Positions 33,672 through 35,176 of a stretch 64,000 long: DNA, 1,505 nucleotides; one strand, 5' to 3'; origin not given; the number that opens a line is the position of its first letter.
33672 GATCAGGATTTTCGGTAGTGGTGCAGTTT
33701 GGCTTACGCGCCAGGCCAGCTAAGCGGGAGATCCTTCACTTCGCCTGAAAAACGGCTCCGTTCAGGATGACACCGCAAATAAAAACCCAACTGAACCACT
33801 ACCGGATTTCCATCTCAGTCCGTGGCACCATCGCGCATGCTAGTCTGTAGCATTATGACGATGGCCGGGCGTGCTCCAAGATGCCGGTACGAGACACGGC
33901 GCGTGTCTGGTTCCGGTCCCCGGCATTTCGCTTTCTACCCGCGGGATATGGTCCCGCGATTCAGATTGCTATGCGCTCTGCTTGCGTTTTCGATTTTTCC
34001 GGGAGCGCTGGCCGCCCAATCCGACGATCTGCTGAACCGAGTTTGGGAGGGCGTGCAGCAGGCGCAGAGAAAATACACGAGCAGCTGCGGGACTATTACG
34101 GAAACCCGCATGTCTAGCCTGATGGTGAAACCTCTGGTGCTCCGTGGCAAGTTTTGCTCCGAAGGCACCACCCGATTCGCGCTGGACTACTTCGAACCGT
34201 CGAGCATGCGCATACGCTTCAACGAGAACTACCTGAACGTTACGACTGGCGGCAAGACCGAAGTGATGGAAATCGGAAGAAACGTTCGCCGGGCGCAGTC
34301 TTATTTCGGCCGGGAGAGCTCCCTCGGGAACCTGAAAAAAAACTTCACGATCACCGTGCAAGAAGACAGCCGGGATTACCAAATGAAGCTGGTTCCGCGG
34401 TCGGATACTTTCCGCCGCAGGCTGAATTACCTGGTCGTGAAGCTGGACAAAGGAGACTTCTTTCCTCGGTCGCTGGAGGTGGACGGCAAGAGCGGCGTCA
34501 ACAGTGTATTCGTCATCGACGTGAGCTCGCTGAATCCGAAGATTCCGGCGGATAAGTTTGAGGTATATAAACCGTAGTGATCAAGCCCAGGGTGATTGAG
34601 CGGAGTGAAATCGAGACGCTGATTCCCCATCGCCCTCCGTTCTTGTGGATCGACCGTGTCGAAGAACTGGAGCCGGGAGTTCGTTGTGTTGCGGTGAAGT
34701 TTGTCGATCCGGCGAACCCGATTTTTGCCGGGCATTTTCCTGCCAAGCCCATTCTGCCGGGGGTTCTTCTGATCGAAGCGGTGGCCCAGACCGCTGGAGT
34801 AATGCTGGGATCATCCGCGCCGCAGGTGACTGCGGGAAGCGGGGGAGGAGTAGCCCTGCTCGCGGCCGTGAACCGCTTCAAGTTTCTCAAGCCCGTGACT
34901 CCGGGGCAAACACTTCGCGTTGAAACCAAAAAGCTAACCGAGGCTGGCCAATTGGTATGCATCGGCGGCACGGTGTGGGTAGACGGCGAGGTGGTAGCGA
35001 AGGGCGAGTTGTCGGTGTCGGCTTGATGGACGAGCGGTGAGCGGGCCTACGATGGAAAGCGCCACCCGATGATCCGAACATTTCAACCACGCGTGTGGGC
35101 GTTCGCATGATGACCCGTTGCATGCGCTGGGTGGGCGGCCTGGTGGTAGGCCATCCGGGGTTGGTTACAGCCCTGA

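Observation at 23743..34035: ~170-bp direct duplication of the GT2/LolA-like gene junction brackets a ~10-kb segment holding the KS genes and the Tes-like rSAM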

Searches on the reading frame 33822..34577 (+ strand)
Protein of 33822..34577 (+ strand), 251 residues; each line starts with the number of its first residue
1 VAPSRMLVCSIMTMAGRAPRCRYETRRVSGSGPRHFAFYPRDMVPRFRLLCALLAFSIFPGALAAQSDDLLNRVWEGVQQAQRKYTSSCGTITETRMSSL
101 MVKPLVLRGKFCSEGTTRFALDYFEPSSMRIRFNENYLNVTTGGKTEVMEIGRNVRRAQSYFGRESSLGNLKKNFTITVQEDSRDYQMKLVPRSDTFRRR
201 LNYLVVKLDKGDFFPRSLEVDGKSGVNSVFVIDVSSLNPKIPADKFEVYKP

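Call 7: search_protein_families(library=pfam, proteins=[window:33822-34577:+])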
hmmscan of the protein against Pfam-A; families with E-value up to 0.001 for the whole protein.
window:33822-34577:+ (251 aa): 0 families

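Call 15: find_homologous_proteins(query=window:33948-34574:+)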
Query window:33948-34574:+ (209 aa): 1205 proteins with E <= 0.001 among 1296 candidates; the best 120 are listed.
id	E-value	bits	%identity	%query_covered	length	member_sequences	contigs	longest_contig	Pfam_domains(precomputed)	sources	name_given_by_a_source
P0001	6.0e-134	462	100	100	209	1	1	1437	-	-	-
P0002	7.8e-134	461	100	100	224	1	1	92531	-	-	-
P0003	2.8e-129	446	97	100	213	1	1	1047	-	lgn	-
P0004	2.9e-122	424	89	100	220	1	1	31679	-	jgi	jgi:outer membrane lipoprotein-sorting protein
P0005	1.0e-119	415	89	100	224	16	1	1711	-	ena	-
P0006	4.9e-118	410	89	99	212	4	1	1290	-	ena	-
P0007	7.7e-118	409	88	100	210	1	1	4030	-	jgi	jgi:outer membrane lipoprotein-sorting protein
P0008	9.0e-118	409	88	100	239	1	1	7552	-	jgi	jgi:outer membrane lipoprotein-sorting protein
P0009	1.0e-117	409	89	93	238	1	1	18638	-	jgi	jgi:outer membrane lipoprotein-sorting protein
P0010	2.8e-117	407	87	100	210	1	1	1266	-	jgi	jgi:outer membrane lipoprotein-sorting protein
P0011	3.3e-117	407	86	100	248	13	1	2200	-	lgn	-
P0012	5.3e-117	406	87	100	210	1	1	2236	-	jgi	jgi:outer membrane lipoprotein-sorting protein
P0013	5.7e-117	406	87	100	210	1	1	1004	-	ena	-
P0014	5.8e-117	406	87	100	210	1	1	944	-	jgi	jgi:outer membrane lipoprotein-sorting protein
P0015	7.6e-117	406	86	99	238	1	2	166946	-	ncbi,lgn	ncbi:MAG: outer membrane lipoprotein carrier protein LolA [Candidatus Sulfotelmatobacter sp.]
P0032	1.3e-115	402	87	100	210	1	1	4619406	-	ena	-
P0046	5.6e-114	396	85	100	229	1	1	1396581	-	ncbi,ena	-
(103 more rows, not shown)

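Call 16: find_encoding_contigs(protein=P0032, flank=10000, max_places=3)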
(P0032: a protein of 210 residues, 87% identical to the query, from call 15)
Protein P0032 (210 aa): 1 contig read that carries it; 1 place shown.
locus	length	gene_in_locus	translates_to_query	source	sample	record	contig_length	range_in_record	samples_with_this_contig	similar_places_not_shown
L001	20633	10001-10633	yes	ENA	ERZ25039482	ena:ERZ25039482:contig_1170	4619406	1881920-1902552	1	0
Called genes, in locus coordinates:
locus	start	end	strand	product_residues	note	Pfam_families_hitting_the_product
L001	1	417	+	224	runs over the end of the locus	PF00535:Glycos_transf_2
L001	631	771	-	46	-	-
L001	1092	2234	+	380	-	PF00109:ketoacyl-synt, PF02801:Ketoacyl-synt_C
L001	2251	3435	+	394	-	PF00109:ketoacyl-synt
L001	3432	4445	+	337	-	PF08541:ACP_syn_III_C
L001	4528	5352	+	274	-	-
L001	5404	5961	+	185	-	-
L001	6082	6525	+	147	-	-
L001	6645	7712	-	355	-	-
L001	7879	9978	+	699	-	PF23545:Zn_ribbon_HMPTM, PF04055:Radical_SAM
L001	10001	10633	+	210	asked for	-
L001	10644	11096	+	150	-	PF22817:ApeP-like, PF07977:FabA, PF22818:ApeI-like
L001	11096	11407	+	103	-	-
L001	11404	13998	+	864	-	PF03176:MMPL, PF02355:SecD_SecF_C (weak), PF03176:MMPL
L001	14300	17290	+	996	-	PF18939:DUF5686 (weak), PF17131:TP_0789-like (weak)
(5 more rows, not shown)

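Call 17: find_encoding_contigs(protein=P0046, flank=10000, max_places=3)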
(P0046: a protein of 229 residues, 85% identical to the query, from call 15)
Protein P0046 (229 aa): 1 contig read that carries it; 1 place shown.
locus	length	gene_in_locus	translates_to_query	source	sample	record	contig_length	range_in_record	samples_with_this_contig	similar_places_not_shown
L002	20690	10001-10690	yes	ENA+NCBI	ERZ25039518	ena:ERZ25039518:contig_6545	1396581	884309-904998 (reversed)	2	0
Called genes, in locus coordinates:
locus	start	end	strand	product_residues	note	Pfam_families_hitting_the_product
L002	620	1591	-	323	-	PF12779:WXXGXW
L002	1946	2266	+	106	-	-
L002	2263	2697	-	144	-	PF09969:DUF2203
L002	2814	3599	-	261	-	PF08924:Rv2525c_GlyHyd-like (weak)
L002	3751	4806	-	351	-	PF04055:Radical_SAM, PF06463:Mob_synth_C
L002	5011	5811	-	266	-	PF00657:Lipase_GDSL, PF13472:Lipase_GDSL_2, PF17182:OSK (weak)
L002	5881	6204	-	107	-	PF00657:Lipase_GDSL (weak), PF13472:Lipase_GDSL_2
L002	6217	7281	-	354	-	-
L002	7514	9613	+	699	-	PF23545:Zn_ribbon_HMPTM, PF04055:Radical_SAM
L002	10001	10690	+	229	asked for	-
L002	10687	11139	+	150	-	PF22817:ApeP-like, PF07977:FabA, PF22818:ApeI-like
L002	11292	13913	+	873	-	PF03176:MMPL, PF02355:SecD_SecF_C (weak), PF03176:MMPL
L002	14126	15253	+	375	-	-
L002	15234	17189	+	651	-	PF18939:DUF5686 (weak), PF17131:TP_0789-like (weak)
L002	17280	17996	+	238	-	PF00106:adh_short, PF01370:Epimerase (faint), PF08659:KR, PF13561:adh_short_C2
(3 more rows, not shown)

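Call 23: find_related_loci(query=A4, collection=genome_contigs, flank=10000)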
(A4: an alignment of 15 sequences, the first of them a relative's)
Query A4 (224 aa) in genome_contigs; peptide patterns used: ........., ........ (x = any residue, [..] = any of these).
103 stretches matched a pattern; 89 encode a relative of the query (tblastn E <= 1e-3); the best 80 are kept; 80 distinct loci.
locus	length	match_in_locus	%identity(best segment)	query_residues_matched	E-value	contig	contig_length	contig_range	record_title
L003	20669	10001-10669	87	2-224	4e-133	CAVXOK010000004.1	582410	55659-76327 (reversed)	MAG: uncultured Acidobacteriaceae bacterium isolate MFD00731.bin.2.193 genome assembly, contig: contig_16250, whole geno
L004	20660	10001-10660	87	5-224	5e-130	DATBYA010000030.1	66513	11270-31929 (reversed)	MAG TPA_asm: Candidatus Sulfotelmatobacter sp. isolate SMAG_U7581 k141_2817381, whole genome shotgun sequence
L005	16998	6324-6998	85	2-224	3e-129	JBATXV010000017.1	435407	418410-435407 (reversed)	MAG: Candidatus Sulfotelmatobacter sp. isolate MFD05670_ilm_asm_bin21 k127_137540, whole genome shotgun sequence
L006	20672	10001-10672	83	1-224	4e-128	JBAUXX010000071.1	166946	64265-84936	MAG: Candidatus Sulfotelmatobacter sp. isolate MFD10074_ilm_asm_bin4 k127_41390, whole genome shotgun sequence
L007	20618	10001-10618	90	19-224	9e-126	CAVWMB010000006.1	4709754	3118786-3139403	MAG: uncultured Acidobacteriota bacterium isolate MFD04463.bin.1.284 genome assembly, contig: contig_8978, whole genome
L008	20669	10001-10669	82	2-224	8e-125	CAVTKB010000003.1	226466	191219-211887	MAG: uncultured Acidobacteriota bacterium isolate MFD05521.bin.1.70 genome assembly, contig: contig_109102, whole genome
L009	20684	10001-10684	83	1-224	9e-123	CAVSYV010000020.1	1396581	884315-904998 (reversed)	MAG: uncultured Acidobacteriaceae bacterium isolate MFD04434.bin.2.73 genome assembly, contig: contig_6545, whole genome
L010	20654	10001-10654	86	7-224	4e-120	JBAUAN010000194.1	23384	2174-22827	MAG: Candidatus Sulfotelmatobacter sp. isolate MFD10734_ilm_asm_bin25 k127_675767, whole genome shotgun sequence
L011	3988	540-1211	83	1-224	3e-121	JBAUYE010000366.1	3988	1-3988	MAG: Candidatus Sulfotelmatobacter sp. isolate MFD09290_ilm_asm_bin7 k127_64736, whole genome shotgun sequence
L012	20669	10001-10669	79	1-224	2e-119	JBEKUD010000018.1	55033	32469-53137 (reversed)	MAG: Candidatus Sulfotelmatobacter sp. isolate SPRUCE 573 SPRUCE_573_18, whole genome shotgun sequence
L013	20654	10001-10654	81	8-224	2e-119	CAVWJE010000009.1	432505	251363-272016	MAG: uncultured Acidobacteriota bacterium isolate MFD04434.bin.2.40 genome assembly, contig: contig_334, whole genome sh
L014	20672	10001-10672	83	4-224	3e-118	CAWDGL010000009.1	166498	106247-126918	MAG: uncultured Acidobacteriaceae bacterium isolate MFD00964.bin.1.43 genome assembly, contig: contig_85339, whole genom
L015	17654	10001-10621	83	16-224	1e-117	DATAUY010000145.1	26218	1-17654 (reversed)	MAG TPA_asm: Candidatus Sulfotelmatobacter sp. isolate SMAG_U5584 k141_2663740, whole genome shotgun sequence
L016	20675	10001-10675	78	2-224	3e-117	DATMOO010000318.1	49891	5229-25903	MAG TPA_asm: Candidatus Sulfotelmatobacter sp. isolate SMAG_U12878 k141_2611361, whole genome shotgun sequence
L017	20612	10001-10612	84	20-224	6e-117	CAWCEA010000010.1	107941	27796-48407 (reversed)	MAG: uncultured Acidobacteriaceae bacterium isolate MFD05502.bin.1.14 genome assembly, contig: contig_875, whole genome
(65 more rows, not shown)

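Call 34: search_protein_families(library=pfam, proteins=[L016:2038-3600:+, L016:5747-7138:-, L016:7292-9022:-, L012:259-2112:+, L012:2128-5655:+, L012:6889-8310:-, L012:6166-6669:+], max_evalue=0.01)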
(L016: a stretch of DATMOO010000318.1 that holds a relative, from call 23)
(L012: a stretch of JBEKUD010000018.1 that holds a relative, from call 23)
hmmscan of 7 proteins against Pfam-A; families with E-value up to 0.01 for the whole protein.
L016:2038-3600:+ (520 aa): 2 families
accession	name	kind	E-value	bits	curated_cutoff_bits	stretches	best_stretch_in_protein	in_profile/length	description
PF04055.27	Radical_SAM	-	4.2e-23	82.8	29.5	1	222-383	3-166/166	Radical SAM superfamily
PF02310.24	B12-binding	-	7.3e-14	52.1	32.1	1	43-159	7-120/121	B12 binding domain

L016:5747-7138:- (463 aa): 3 families
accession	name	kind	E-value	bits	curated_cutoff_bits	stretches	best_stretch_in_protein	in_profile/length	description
PF02310.24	B12-binding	-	9.4e-19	67.9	32.1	1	2-102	19-120/121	B12 binding domain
PF04055.27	Radical_SAM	-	2.1e-08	35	29.5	1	170-327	2-163/166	Radical SAM superfamily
PF19864.5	Radical_SAM_N2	-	0.0068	16.3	29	0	60-108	84-127/151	Radical SAM proteins, N-terminal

L016:7292-9022:- (576 aa): 2 families
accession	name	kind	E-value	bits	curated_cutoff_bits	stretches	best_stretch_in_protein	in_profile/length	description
PF04055.27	Radical_SAM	-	2.6e-18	67.2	29.5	1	196-361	1-166/166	Radical SAM superfamily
PF02310.24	B12-binding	-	1.2e-13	51.4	32.1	1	23-132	13-119/121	B12 binding domain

L012:259-2112:+ (617 aa): 0 families

L012:2128-5655:+ (1175 aa): 4 families
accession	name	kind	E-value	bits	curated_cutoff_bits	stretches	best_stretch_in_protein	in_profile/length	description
PF01869.26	BcrAD_BadFG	-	2e-67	228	31.5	2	376-642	1-271/271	BadF/BadG/BcrA/BcrD ATPase family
PF09989.15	DUF2229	-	7.4e-47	160.2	29.4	1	797-1026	1-216/218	CoA enzyme activase uncharacterised domain (DUF2229)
PF00370.27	FGGY_N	-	2.1e-05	24.7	28.8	0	375-402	2-29/245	FGGY family of carbohydrate kinases, N-terminal domain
PF05378.19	Hydant_A_N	-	0.0014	18.8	25.2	0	376-459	2-85/176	Hydantoinase/oxoprolinase N-terminal region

L012:6889-8310:- (473 aa): 3 families
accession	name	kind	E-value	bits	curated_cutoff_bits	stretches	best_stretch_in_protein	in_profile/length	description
PF02310.24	B12-binding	-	8.9e-19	68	32.1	1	22-130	11-120/121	B12 binding domain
PF04055.27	Radical_SAM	-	1.2e-12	48.8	29.5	1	197-356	2-165/166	Radical SAM superfamily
PF19864.5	Radical_SAM_N2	-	0.00078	19.4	29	1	64-138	60-129/151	Radical SAM proteins, N-terminal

L012:6166-6669:+ (167 aa): 1 family
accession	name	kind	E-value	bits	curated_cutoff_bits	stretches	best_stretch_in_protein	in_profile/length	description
PF16996.10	Asp4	-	0.002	18.7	27.7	1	10-33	26-49/55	Accessory secretory protein Sec Asp4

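Call 42: find_related_loci(query=L016:19284-20195:+, collection=metagenome_contigs, flank=10000)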
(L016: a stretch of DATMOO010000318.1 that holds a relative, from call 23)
Query L016:19284-20195:+ (304 aa) in metagenome_contigs; peptide patterns used: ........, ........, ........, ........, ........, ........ (x = any residue, [..] = any of these).
212 stretches matched a pattern; 169 encode a relative of the query (tblastn E <= 1e-3); the best 80 are kept; 80 distinct loci.
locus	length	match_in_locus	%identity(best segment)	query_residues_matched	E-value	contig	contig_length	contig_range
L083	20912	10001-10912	99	1-304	0e+0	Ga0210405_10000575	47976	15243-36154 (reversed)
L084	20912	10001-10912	99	1-304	0e+0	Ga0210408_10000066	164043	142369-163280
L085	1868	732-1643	92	1-304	0e+0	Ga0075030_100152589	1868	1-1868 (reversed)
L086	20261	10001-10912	93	1-304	0e+0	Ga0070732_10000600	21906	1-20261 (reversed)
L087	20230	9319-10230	92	1-304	0e+0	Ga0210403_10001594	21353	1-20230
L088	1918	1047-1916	93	1-290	0e+0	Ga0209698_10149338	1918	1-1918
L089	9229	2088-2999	88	1-304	0e+0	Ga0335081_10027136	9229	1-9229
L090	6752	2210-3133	86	1-304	0e+0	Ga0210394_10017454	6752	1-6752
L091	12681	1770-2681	86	1-304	4e-180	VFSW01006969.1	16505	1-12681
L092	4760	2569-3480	84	1-304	0e+0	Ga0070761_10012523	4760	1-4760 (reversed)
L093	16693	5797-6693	87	1-299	3e-176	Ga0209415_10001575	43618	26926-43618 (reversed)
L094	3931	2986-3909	83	1-304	0e+0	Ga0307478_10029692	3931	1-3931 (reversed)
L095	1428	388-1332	82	1-304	0e+0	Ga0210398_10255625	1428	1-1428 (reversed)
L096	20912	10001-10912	85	1-304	1e-175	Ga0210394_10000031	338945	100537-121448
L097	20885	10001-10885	86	1-299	1e-174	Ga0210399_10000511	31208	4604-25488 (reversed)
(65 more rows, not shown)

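Call 62: search_protein_families(library=ncbifam, proteins=[window:33948-34577:+], max_evalue=0.00001)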
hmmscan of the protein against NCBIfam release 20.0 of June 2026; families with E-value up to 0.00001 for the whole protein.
window:33948-34577:+ (209 aa): 1 family
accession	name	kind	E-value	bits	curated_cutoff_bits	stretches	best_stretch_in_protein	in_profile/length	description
NF053544.1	LolA2_flexi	equivalog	8e-15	54.8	125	1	15-205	14-207/208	flexirubin biosynthesis/transport protein LolA2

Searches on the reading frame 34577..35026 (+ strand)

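Call 7: search_protein_families(library=pfam, proteins=[window:34577-35026:+])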
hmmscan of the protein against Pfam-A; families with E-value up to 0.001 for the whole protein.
window:34577-35026:+ (149 aa): 2 families
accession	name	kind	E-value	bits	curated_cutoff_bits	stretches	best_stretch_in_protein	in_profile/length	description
PF07977.19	FabA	-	3.9e-26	91.8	23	1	16-143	1-137/138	FabA-like domain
PF22818.2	ApeI-like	-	4.3e-05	24.2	28.5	1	40-120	19-87/119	ApeI dehydratase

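Call 62: search_protein_families(library=ncbifam, proteins=[window:34577-35026:+], max_evalue=0.00001)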
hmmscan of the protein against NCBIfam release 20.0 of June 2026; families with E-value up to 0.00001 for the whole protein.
window:34577-35026:+ (149 aa): 6 families
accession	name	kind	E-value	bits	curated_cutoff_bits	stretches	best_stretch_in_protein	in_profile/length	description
NF000582.1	PRK00006.1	equivalog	9.8e-38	129.2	113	1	10-147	3-135/137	3-hydroxyacyl-ACP dehydratase FabZ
TIGR01750.1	fabZ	equivalog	2e-37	128.2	155.15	1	10-147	4-139/141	3-hydroxyacyl-ACP dehydratase FabZ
NF009667.0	PRK13188.1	equivalog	3.3e-32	111.8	465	1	5-146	319-456/464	bifunctional UDP-3-O-[3-hydroxymyristoyl] N-acetylglucosamine deacetylase/3-hydroxyacyl-ACP dehydratase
NF058663.1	cispen_cyc_AmcE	equivalog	1.7e-17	63.9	140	1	5-142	2-135/153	cispentacin biosynthesis cyclizing decarboxylase AmcE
NF003509.0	PRK05174.1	equivalog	1.5e-06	28.2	124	1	20-142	32-157/172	bifunctional 3-hydroxydecanoyl-ACP dehydratase/trans-2-decenoyl-ACP isomerase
TIGR01749.1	fabA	equivalog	9.9e-06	25.6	238.15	0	40-142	55-154/169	3-hydroxyacyl-[acyl-carrier-protein] dehydratase FabA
